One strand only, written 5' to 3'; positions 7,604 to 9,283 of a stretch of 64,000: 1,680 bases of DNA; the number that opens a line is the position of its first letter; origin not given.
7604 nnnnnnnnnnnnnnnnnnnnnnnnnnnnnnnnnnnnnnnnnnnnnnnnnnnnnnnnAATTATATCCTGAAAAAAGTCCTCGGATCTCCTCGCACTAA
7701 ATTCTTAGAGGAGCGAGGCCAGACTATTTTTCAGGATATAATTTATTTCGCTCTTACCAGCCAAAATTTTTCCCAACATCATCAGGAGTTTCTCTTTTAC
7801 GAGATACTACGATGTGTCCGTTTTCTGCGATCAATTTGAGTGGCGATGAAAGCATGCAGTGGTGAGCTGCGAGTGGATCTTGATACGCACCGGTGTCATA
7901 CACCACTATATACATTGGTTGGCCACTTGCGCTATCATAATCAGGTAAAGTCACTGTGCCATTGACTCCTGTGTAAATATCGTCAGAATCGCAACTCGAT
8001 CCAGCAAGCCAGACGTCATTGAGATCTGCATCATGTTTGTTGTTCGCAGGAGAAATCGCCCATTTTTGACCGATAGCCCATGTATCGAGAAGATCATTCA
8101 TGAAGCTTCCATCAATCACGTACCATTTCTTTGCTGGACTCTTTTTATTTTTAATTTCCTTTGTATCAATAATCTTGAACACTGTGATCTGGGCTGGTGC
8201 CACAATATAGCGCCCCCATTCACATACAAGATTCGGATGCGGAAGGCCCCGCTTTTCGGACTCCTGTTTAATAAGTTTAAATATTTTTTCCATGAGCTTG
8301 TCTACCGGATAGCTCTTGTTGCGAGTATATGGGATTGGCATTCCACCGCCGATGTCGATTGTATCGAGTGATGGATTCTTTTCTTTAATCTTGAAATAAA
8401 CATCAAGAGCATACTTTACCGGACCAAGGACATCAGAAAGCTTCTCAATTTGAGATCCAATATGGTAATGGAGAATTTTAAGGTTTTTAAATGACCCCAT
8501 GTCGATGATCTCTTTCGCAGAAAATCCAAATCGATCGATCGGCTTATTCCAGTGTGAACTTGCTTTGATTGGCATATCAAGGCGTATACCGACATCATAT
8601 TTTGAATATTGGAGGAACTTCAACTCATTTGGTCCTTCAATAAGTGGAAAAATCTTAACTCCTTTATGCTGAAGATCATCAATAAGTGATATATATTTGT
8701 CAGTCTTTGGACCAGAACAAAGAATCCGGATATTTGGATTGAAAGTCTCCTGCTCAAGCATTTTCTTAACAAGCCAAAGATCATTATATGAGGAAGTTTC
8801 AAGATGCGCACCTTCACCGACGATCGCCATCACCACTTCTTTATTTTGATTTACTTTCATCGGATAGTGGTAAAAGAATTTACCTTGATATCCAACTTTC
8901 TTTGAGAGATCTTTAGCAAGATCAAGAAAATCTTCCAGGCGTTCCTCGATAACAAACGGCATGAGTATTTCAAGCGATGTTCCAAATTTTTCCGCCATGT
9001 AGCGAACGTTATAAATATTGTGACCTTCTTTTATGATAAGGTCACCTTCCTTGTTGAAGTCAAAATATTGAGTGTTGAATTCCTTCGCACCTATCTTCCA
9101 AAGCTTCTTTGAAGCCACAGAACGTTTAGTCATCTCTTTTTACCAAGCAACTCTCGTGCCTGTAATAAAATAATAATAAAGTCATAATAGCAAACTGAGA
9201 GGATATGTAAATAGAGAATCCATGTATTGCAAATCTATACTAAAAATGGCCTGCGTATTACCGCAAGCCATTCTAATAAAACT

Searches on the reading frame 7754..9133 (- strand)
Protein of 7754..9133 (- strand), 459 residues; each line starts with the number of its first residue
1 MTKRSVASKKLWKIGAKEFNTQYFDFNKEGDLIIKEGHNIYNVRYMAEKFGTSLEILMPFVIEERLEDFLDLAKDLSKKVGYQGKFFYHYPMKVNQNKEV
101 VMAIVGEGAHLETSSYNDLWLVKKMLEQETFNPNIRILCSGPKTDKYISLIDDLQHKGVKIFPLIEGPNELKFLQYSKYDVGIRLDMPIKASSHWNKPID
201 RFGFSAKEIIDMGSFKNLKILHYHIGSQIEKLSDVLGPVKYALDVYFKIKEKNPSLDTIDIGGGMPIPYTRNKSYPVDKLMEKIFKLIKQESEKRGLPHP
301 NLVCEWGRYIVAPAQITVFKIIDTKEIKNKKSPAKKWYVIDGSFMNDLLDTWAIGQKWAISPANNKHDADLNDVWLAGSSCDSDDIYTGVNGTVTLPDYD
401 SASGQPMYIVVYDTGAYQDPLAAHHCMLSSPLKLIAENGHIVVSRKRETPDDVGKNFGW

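Call 3: search_protein_families(library=pfam, proteins=[window:7754-9133:-], max_evalue=1)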
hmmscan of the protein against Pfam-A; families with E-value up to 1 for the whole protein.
window:7754-9133:- (459 aa): 2 families
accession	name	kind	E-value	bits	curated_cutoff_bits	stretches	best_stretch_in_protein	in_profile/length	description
PF02784.22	Orn_Arg_deC_N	-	4.9e-21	75.7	23.4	1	80-312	15-247/247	Pyridoxal-dependent decarboxylase, pyridoxal binding domain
PF00278.28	Orn_DAP_Arg_deC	-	4.9e-05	24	23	1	310-388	3-75/95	Pyridoxal-dependent decarboxylase, C-terminal sheet domain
